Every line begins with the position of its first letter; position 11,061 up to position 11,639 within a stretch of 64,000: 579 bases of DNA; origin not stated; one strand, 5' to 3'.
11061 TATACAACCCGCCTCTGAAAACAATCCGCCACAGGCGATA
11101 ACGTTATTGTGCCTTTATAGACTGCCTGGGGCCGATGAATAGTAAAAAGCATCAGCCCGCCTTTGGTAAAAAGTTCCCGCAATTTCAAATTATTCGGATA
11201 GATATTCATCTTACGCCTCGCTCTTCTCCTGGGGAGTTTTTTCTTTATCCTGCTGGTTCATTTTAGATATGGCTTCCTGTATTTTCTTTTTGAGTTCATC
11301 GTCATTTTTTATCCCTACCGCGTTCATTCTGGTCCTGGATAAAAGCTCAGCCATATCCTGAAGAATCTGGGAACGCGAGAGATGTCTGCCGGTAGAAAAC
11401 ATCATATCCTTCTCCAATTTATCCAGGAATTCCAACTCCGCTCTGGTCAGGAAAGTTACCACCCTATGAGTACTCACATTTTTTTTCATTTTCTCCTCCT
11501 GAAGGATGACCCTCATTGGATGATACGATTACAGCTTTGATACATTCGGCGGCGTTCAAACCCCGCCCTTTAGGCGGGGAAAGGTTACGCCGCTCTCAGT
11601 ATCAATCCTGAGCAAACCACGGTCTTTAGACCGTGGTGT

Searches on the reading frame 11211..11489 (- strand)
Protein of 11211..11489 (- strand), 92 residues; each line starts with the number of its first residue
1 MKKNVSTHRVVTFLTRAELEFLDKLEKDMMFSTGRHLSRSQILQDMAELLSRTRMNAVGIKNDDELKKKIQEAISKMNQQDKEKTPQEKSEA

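Call 11: search_protein_families(library=pfam, proteins=[window:11211-11489:-], max_evalue=0.01)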
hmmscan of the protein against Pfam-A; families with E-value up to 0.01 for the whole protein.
window:11211-11489:- (92 aa): 0 families

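Call 13: find_homologous_proteins(query=window:11211-11489:-)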
Query window:11211-11489:- (92 aa): 112 proteins with E <= 0.001 among 112 candidates.
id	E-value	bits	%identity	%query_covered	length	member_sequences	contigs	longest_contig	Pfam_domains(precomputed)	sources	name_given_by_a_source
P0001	9.6e-50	183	100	100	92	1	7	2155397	-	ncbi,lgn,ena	ncbi:MAG: hypothetical protein AABZ65_02175 [Candidatus Omnitrophota bacterium]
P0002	7.1e-49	180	99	100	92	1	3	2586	-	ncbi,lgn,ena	ncbi:MAG: hypothetical protein AABZ27_03730 [Candidatus Omnitrophota bacterium]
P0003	9.8e-49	180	98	100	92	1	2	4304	-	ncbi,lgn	-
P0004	2.1e-48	179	98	100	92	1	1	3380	-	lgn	-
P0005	5.1e-48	178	97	100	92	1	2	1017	-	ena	-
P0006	1.0e-47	177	97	100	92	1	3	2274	-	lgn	-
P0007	1.7e-47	176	96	100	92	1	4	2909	-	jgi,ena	-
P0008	6.4e-47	174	93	100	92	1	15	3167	-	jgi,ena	-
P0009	3.3e-46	172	92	100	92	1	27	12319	-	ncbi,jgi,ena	-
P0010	3.5e-46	172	92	100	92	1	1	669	-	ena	-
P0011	7.9e-46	171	93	100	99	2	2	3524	-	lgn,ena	-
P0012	1.1e-45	170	91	100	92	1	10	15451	-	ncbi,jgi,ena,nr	ncbi:MAG TPA: hypothetical protein DEA99_02700 [Candidatus Omnitrophica bacterium]|nr:hypothetical p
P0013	1.8e-45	170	91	100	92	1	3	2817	-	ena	-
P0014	5.9e-45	168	90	100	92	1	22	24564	-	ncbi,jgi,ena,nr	ncbi:MAG: hypothetical protein A2Y42_01095 [Omnitrophica WOR_2 bacterium GWB2_45_9]|nr:MAG: hypothet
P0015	1.8e-44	167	90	100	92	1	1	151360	-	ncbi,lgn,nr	ncbi:MAG: hypothetical protein Q7J72_07290 [Candidatus Omnitrophota bacterium]|nr:hypothetical prote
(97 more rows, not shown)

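Call 15: find_related_loci(query=A2, collection=genome_contigs, flank=3000)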
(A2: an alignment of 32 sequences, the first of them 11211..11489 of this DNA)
Query A2 (92 aa) in genome_contigs; peptide patterns used: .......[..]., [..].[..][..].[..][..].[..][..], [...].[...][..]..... (x = any residue, [..] = any of these).
143 stretches matched a pattern; 42 encode a relative of the query (tblastn E <= 1e-3); 42 distinct loci.
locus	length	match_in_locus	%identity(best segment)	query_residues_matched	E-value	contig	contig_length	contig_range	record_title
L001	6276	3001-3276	90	1-92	1e-52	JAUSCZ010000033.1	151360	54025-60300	MAG: Candidatus Omnitrophota bacterium isolate E14_concoct.bin.43 E14_k141_877416, whole genome shotgun sequence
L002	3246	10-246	72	7-85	1e-36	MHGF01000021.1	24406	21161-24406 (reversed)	MAG: Omnitrophica WOR_2 bacterium GWF2_43_52 gwf2_scaffold_2635, whole genome shotgun sequence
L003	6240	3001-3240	71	1-80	9e-36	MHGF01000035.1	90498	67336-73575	MAG: Omnitrophica WOR_2 bacterium GWF2_43_52 gwf2_scaffold_466, whole genome shotgun sequence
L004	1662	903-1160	65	2-87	3e-35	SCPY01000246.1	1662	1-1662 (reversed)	MAG: bacterium isolate DP16D_bin.15 DP16D_bin.15-101307, whole genome shotgun sequence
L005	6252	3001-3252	64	1-84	1e-34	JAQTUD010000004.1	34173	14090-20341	MAG: Candidatus Omnitrophota bacterium isolate STB_56 NODE_2662_length_34173_cov_3.637931_Sandtown_B, whole genome shotg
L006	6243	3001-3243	64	1-81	4e-33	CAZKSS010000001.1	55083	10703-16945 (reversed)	MAG TPA_asm: uncultured Planctomycetales bacterium isolate SRP098346_co1_421 genome assembly, contig: NODE_239_length_55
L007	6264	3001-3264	60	1-88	1e-32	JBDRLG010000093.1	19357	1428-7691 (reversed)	MAG: Candidatus Omnitrophota bacterium isolate MEGAHIT-group-1.764 k141_13559284, whole genome shotgun sequence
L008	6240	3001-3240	66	8-87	3e-32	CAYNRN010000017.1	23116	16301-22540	MAG TPA_asm: uncultured Planctomycetales bacterium isolate SRP098346_co1_174 genome assembly, contig: NODE_1946_length_2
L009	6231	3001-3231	66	1-77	3e-31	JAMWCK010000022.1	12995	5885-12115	MAG: Candidatus Omnitrophota bacterium isolate QZM4_1.bins.76.Tibet NODE_13892_length_12995_cov_2.612061, whole genome s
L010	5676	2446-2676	60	1-77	2e-27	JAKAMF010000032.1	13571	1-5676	MAG: bacterium isolate WY5.bin157 NODE_7641_length_13571_cov_1.369756, whole genome shotgun sequence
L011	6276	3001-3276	91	1-92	9e-54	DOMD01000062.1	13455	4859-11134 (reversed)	MAG TPA_asm: Candidatus Omnitrophota bacterium isolate UBA12090 contig_22498, whole genome shotgun sequence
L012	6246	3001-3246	44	1-82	2e-19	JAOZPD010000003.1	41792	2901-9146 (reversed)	MAG: Candidatus Omnitrophota bacterium isolate GMC4.metabat2.149 GMC4_473_length_41792_cov_7.445264, whole genome shotgu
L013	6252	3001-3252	39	4-87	8e-19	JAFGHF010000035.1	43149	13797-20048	MAG: Candidatus Omnitrophota bacterium isolate Zod_Metabat.1437 k87_6846711, whole genome shotgun sequence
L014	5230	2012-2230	41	1-73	4e-16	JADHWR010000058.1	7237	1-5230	MAG: Candidatus Omnitrophota bacterium isolate BS750m-G32 BS-750m-C21029, whole genome shotgun sequence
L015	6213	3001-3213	45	9-79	5e-16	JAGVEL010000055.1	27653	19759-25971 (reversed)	MAG: Candidatus Omnitrophota bacterium isolate DeMMO2_11 c_000000003294, whole genome shotgun sequence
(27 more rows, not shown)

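Call 28: search_solved_structures(query=A2, max_evalue=10, show_alignments=2)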
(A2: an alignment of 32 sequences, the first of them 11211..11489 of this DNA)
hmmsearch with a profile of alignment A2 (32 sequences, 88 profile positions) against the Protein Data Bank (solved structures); distinct sequences matched with E-value up to 10: 2.
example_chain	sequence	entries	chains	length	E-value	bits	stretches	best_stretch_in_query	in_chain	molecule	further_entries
7kbq_A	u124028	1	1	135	0.073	16.6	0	13-50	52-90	DE NOVO DESIGNED OR689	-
1wgm_A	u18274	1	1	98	0.79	13.3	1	32-81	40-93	Ubiquitin conjugation factor E4A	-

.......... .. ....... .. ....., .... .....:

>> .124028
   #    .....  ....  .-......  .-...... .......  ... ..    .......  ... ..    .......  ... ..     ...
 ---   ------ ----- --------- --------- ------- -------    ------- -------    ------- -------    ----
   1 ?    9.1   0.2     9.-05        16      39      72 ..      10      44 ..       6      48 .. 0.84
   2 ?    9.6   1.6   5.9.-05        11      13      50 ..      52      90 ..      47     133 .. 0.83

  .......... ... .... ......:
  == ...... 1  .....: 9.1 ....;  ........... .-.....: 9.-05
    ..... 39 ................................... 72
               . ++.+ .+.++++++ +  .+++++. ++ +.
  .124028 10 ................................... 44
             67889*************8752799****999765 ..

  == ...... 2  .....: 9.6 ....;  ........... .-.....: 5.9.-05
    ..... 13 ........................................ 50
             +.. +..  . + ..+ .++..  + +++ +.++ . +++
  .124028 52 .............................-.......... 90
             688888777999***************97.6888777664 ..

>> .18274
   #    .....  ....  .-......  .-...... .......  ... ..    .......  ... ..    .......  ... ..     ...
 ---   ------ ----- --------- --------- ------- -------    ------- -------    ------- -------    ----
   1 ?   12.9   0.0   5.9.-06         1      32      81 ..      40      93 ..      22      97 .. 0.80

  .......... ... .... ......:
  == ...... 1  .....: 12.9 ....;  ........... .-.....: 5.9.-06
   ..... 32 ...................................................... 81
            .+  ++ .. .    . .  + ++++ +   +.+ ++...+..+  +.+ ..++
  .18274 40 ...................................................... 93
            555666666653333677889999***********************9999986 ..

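Call 31: predict_structure(alignment_id=A2)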
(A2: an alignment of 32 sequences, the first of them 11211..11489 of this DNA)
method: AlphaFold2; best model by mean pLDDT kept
length: 92 residues; sequences in the alignment: 32
mean_pLDDT: 70.5   pTM: 0.46
mean pLDDT of the five models: 70.5, 70.2, 69.9, 65.3, 64.5
residues with pLDDT >= 90: 0; 70-90: 61; 50-70: 18; < 50: 13
segments of 3 or more residues with pLDDT < 50: 1-3, 85-92
pLDDT, mean of each block of 10 residues (from residue 1): 50 75 85 82 79 71 77 73 48 37
secondary structure, 60 per line:
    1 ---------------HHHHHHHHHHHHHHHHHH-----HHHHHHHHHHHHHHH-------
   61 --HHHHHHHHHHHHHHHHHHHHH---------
elements in order: H16-33 H39-53 H63-83

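Call 33: search_protein_families(library=ncbifam, proteins=[window:11211-11489:-], max_evalue=1)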
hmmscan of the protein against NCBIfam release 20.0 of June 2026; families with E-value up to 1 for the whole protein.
window:11211-11489:- (92 aa): 2 families
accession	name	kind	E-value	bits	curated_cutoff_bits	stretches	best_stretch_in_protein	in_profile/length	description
NF005936.0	PRK07979.1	equivalog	0.059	11.7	1080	1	25-79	483-537/574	acetolactate synthase 3 large subunit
NF050013.1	HpsJ_like_A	equivalog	0.06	13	140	1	36-91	126-183/217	HpsJ-like protein, cyanoexosortase A-associated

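Call 35: fold_search(model_id=the predicted structure, library=pdb)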
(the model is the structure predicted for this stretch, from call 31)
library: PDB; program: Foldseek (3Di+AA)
matches with E <= 10: 54; with E <= 0.001: 0
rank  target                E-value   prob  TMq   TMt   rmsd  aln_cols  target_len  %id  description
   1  6exu                  1.7e+00  0.20  0.36  0.33  14.0        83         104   19  Crystal structure of the DNA binding domain of fission yeast Sap1 (released 2018-11-28)
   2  3jsp_B                2.0e+00  0.16  0.26  0.14  11.2        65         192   18  Classic Protein With a New Twist: crystal structure of a LexA repressor DNA complex (released 2010-08-18)
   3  3jso_A                2.6e+00  0.13  0.26  0.14  11.2        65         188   18  Classic Protein With a New Twist: crystal structure of a LexA repressor DNA complex (released 2010-08-18)
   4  3jso_B                2.6e+00  0.13  0.26  0.14  11.2        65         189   18  Classic Protein With a New Twist: crystal structure of a LexA repressor DNA complex (released 2010-08-18)
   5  5v6b_A                2.8e+00  0.18  0.33  0.15   5.0        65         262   17  Crystal structure of GIPC1 (released 2017-05-31)
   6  1zx3                  3.0e+00  0.10  0.30  0.32   9.1        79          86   15  Structure of NE0241 Protein of Unknown Function from Nitrosomonas europaea (released 2005-07-19)
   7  8r3m_F                3.7e+00  0.09  0.22  0.09   5.9        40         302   12  Mycobacterium smegnatis RNA polymerase transcription initiation complex with SigmaA, RbpA, HelD N-terminal, CO and PCh (released 2024-10-02)
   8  8oix_E                4.2e+00  0.23  0.29  0.13   3.7        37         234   16  CryoEM structure of 20S Trichomonas vaginalis proteasome in complex with proteasome inhibitor Salinosporamid A (released 2024-04-10)
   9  9bra_1                4.6e+00  0.07  0.27  0.07   6.9        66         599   11  Intact V-ATPase State 2 and synaptophysin complex in mouse brain isolated synaptic vesicles (released 2024-06-19)
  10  6j6g_A                4.6e+00  0.06  0.28  0.02  12.8        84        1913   15  Cryo-EM structure of the yeast B*-a2 complex at an average resolution of 3.2 angstrom (released 2019-04-24)
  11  9e84_F                4.6e+00  0.05  0.20  0.09  12.6        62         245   10  De Novo Mycobacterium tuberculosis transcription initiation promoter complex with 6-mer RNA and disordered Sigma-A reg (released 2025-10-01)
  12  7w46_A                5.6e+00  0.25  0.32  0.08   1.9        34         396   20  Crystal structure of Bacillus subtilis YjoB with ADP (released 2022-10-19)
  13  6muv_B                5.6e+00  0.12  0.29  0.15   4.1        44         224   16  The structure of the Plasmodium falciparum 20S proteasome in complex with two PA28 activators (released 2019-08-07)
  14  5no6_I                6.0e+00  0.12  0.33  0.43  10.5        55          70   16  TEAD4-HOXB13 complex bound to DNA (released 2018-05-16)
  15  3jsp_A                6.0e+00  0.08  0.26  0.14  11.2        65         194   18  Classic Protein With a New Twist: crystal structure of a LexA repressor DNA complex (released 2010-08-18)
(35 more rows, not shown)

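Call 46: search_protein_families(library=pfam, alignment_id=A2, max_evalue=5)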
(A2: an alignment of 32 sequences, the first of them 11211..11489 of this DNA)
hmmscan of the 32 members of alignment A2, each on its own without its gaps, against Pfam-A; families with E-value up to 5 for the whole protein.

A. member 1, window:11211-11489:- (92 aa): 0 families

B. families by the number of members that match (of 32 scanned): 28 families (the first 25 are shown)
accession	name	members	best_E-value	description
PF06073.17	DUF934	4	0.016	Bacterial protein of unknown function (DUF934)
PF24454.1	DUF7570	4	0.064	Family of unknown function (DUF7570)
PF06267.17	DUF1028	2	0.029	Family of unknown function (DUF1028)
PF17334.7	CsgA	2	0.045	Minor curli fiber component A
PF14084.11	DUF4264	2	0.14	Protein of unknown function (DUF4264)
PF11728.13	ArAE_1_C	1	0.001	Putative aromatic acid exporter C-terminal domain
PF12042.13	RP1-2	1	0.0028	Tubuliform egg casing silk strands structural domain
PF21980.2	MksE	1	0.013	Condensin complex protein MksE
PF09195.17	Endonuc-BglII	1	0.029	Restriction endonuclease BglII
PF11262.13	Tho2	1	0.033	Transcription factor/nuclear export subunit protein 2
PF00010.31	HLH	1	0.033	Helix-loop-helix DNA-binding domain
PF02001.22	DUF134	1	0.036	Protein of unknown function DUF134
PF18241.6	AvrM-A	1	0.038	Flax-rust effector AvrM-A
PF24554.1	DUF7603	1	0.049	Domain of unknown function (DUF7603)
PF12651.13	RHH_3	1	0.049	Ribbon-helix-helix domain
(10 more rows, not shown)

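Call 63: search_protein_representatives(alignment_id=A2)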
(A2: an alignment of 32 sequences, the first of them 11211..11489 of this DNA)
Query: 32 sequences, 88 profile positions. Proteins with E-value up to 0.001 (for the whole library): 221; up to 1e-10: 130; up to 1e-30: 1. The best 150 are listed.
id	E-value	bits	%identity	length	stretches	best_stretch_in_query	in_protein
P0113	1.4e-35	137.5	-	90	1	1-85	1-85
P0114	7.7e-25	103.1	-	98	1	19-85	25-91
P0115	1.2e-24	102.4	-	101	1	5-85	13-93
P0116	6.8e-21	90.4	-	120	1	3-81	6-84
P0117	8.9e-21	90.0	-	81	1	3-77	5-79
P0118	1.8e-20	89.0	-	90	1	3-84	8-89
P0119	2.1e-20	88.9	-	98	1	4-86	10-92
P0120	3.8e-20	88.0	-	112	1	2-78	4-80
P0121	4.1e-20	87.9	-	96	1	6-80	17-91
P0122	4.4e-20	87.8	-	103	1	6-77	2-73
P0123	8.3e-20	86.9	-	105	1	2-74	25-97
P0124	1.4e-19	86.2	-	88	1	2-80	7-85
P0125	1.5e-19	86.1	-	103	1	7-75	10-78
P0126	2.0e-19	85.7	-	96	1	3-84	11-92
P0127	2.3e-19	85.5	-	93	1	8-85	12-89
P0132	1.0e-18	83.4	-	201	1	6-80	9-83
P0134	1.3e-18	83.1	-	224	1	5-83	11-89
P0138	3.6e-18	81.7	-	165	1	4-82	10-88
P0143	8.1e-18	80.6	-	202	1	4-73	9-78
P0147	9.0e-18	80.4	-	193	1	7-77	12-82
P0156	6.0e-17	77.8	-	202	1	4-71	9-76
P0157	9.1e-17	77.2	-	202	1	7-81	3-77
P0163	1.9e-16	76.1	-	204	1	3-77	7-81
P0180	5.2e-15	71.6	-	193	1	2-78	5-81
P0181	6.2e-15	71.3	-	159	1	4-74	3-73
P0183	7.4e-15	71.1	-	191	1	6-80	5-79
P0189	5.9e-14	68.2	-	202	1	4-73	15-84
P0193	8.0e-14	67.8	-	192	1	3-70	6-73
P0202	1.9e-13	66.5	-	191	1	6-75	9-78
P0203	2.1e-13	66.4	-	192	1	3-69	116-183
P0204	2.5e-13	66.2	-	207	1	2-75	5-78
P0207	3.2e-13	65.8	-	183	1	5-80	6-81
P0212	5.1e-13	65.2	-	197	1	2-80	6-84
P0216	1.0e-12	64.2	-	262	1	3-79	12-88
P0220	4.1e-12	62.3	-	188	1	4-82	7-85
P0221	6.5e-12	61.6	-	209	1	5-77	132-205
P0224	9.2e-12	61.2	-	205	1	6-73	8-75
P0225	9.4e-12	61.1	-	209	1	3-79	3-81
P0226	9.5e-12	61.1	-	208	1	3-81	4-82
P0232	3.4e-11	59.3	-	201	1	1-76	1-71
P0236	5.3e-11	58.7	-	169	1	4-77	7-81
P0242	1.1e-10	57.7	-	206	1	6-54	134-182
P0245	2.0e-10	56.8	-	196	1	6-81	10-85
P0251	3.6e-10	56.1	-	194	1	3-80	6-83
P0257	6.9e-10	55.1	-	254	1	1-81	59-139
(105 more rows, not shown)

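Call 64: search_protein_families(library=pfam, proteins=[P0132, P0134, P0143, P0147, P0163, P0180, P0204, P0216, P0221, P0257], max_evalue=0.01)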
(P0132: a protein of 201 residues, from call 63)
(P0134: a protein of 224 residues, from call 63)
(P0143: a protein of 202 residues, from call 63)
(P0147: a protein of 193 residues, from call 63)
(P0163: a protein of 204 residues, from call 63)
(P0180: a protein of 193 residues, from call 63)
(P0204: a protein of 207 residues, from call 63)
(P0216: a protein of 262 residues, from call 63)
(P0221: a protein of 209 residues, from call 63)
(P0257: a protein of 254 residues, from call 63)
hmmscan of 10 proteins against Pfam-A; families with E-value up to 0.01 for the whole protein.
P0132 (201 aa): 1 family
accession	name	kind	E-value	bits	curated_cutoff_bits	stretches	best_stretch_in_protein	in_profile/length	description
PF07238.19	PilZ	-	4.5e-12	46.6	22.5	1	87-181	1-92/102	PilZ domain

P0134 (224 aa): 1 family
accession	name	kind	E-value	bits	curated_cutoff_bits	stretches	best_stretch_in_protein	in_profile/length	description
PF07238.19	PilZ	-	2.7e-11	44.1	22.5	1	96-191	1-92/102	PilZ domain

P0143 (202 aa): 1 family
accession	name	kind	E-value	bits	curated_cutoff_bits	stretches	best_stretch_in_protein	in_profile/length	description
PF07238.19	PilZ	-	5.2e-08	33.6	22.5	1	84-186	1-96/102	PilZ domain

P0147 (193 aa): 1 family
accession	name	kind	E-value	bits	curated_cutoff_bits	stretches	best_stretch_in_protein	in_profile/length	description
PF07238.19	PilZ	-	2.5e-09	37.8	22.5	1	84-187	1-100/102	PilZ domain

P0163 (204 aa): 0 families

P0180 (193 aa): 1 family
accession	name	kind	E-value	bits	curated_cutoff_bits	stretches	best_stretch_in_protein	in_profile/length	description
PF07238.19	PilZ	-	4.5e-13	49.9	22.5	1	82-184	1-95/102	PilZ domain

P0204 (207 aa): 1 family
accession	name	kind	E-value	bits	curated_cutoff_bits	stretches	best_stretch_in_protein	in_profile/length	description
PF07238.19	PilZ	-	3.2e-11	43.9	22.5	1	82-189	1-101/102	PilZ domain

P0216 (262 aa): 1 family
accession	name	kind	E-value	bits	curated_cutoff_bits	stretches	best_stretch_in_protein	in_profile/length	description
PF07238.19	PilZ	-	8.1e-10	39.4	22.5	1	149-247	1-100/102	PilZ domain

P0221 (209 aa): 1 family
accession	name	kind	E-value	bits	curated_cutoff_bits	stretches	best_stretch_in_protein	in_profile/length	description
PF00072.30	Response_reg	-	2.3e-17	63.6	30.2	1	4-117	1-110/111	Response regulator receiver domain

P0257 (254 aa): 1 family
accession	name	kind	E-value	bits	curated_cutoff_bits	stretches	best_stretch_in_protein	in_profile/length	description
PF07238.19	PilZ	-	6.4e-12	46.1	22.5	1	137-243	1-100/102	PilZ domain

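Call 71: search_protein_families(library=pfam, proteins=[P0156, P0157, P0183, P0189, P0193, P0202, P0203, P0207, P0212, P0220], max_evalue=0.01)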
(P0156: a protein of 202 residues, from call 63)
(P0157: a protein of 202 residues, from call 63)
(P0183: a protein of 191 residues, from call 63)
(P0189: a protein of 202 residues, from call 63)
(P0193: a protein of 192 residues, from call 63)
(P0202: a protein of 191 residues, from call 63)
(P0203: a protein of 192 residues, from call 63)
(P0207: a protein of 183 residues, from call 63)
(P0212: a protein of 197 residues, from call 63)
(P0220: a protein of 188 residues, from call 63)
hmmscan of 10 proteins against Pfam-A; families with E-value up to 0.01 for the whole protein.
P0156 (202 aa): 1 family
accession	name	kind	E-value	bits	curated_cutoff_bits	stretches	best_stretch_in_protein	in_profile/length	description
PF07238.19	PilZ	-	7.4e-14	52.4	22.5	1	85-187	1-97/102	PilZ domain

P0157 (202 aa): 1 family
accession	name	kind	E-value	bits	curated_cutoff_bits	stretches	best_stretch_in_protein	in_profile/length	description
PF07238.19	PilZ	-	8.7e-11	42.5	22.5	1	90-192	1-99/102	PilZ domain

P0183 (191 aa): 1 family
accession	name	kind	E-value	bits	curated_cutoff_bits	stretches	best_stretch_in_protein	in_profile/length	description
PF07238.19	PilZ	-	9.2e-10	39.2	22.5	1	78-186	1-101/102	PilZ domain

P0189 (202 aa): 1 family
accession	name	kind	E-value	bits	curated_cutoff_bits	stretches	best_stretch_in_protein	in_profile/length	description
PF07238.19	PilZ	-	3.7e-11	43.7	22.5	1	91-197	2-101/102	PilZ domain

P0193 (192 aa): 1 family
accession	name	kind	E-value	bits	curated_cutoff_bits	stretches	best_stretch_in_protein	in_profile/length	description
PF07238.19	PilZ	-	1.7e-10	41.6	22.5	1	82-181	1-96/102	PilZ domain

P0202 (191 aa): 1 family
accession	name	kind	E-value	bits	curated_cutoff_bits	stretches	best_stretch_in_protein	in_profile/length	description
PF07238.19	PilZ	-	6.7e-14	52.5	22.5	1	82-187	1-97/102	PilZ domain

P0203 (192 aa): 1 family
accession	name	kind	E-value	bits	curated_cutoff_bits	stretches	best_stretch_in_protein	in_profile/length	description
PF00072.30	Response_reg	-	2.3e-14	54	30.2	1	1-102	14-110/111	Response regulator receiver domain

P0207 (183 aa): 0 families

P0212 (197 aa): 1 family
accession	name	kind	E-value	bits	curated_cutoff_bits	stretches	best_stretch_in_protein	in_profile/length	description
PF07238.19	PilZ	-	1.9e-10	41.4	22.5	1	84-187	2-100/102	PilZ domain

P0220 (188 aa): 2 families
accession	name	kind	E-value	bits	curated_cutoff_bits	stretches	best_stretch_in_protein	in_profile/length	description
PF07238.19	PilZ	-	1.6e-10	41.6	22.5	1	82-187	1-101/102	PilZ domain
PF00677.23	Lum_binding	-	0.005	17.3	27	0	74-128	4-55/86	Lumazine binding domain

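Call 72: search_protein_families(library=pfam, proteins=[P0224, P0225, P0226, P0232, P0242, P0245, P0251, P0138, P0181, P0236], max_evalue=0.01)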
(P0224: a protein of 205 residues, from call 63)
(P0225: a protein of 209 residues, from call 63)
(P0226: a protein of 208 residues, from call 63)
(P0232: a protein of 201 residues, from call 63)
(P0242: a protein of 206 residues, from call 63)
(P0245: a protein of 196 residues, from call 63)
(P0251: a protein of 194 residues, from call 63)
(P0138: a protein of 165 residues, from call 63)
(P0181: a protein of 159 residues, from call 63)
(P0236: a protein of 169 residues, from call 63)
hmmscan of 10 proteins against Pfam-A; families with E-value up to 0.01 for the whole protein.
P0224 (205 aa): 2 families
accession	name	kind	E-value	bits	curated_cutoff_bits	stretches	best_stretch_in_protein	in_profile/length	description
PF07238.19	PilZ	-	2.7e-11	44.2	22.5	1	81-178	1-91/102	PilZ domain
PF12384.13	Peptidase_A2B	-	0.001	19.1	21.2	1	140-190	11-61/177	Ty3 transposon peptidase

P0225 (209 aa): 2 families
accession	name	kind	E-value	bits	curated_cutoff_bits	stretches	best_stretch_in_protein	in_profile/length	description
PF07238.19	PilZ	-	1.7e-07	31.9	22.5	1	81-188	1-100/102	PilZ domain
PF23632.1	SAP_RNF34_RFFL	-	0.0031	17.6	27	0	56-81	24-49/50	RNF34/RFFL SAP domain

P0226 (208 aa): 1 family
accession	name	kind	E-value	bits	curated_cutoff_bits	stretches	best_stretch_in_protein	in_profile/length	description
PF07238.19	PilZ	-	1.4e-08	35.4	22.5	1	80-188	1-101/102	PilZ domain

P0232 (201 aa): 1 family
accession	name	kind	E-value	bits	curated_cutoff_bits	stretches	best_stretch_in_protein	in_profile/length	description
PF07238.19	PilZ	-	3e-11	44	22.5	1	75-175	1-95/102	PilZ domain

P0242 (206 aa): 3 families
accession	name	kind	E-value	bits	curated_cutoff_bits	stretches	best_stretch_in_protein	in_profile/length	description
PF00072.30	Response_reg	-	2.7e-19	69.8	30.2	1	4-117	1-110/111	Response regulator receiver domain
PF08812.16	YtxC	-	0.0039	17.2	33.1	1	85-150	11-76/218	YtxC-like family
PF01729.25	QRPTase_C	-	0.0064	16.7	23.1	1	32-96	86-146/169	Quinolinate phosphoribosyl transferase, C-terminal domain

P0245 (196 aa): 1 family
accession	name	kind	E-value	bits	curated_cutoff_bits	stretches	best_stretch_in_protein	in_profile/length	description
PF07238.19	PilZ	-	1.2e-10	42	22.5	1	83-189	1-98/102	PilZ domain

P0251 (194 aa): 1 family
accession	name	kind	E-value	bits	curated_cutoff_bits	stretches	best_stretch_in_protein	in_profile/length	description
PF07238.19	PilZ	-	3.4e-13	50.2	22.5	1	82-183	1-92/102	PilZ domain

P0138 (165 aa): 0 families

P0181 (159 aa): 0 families

P0236 (169 aa): 0 families
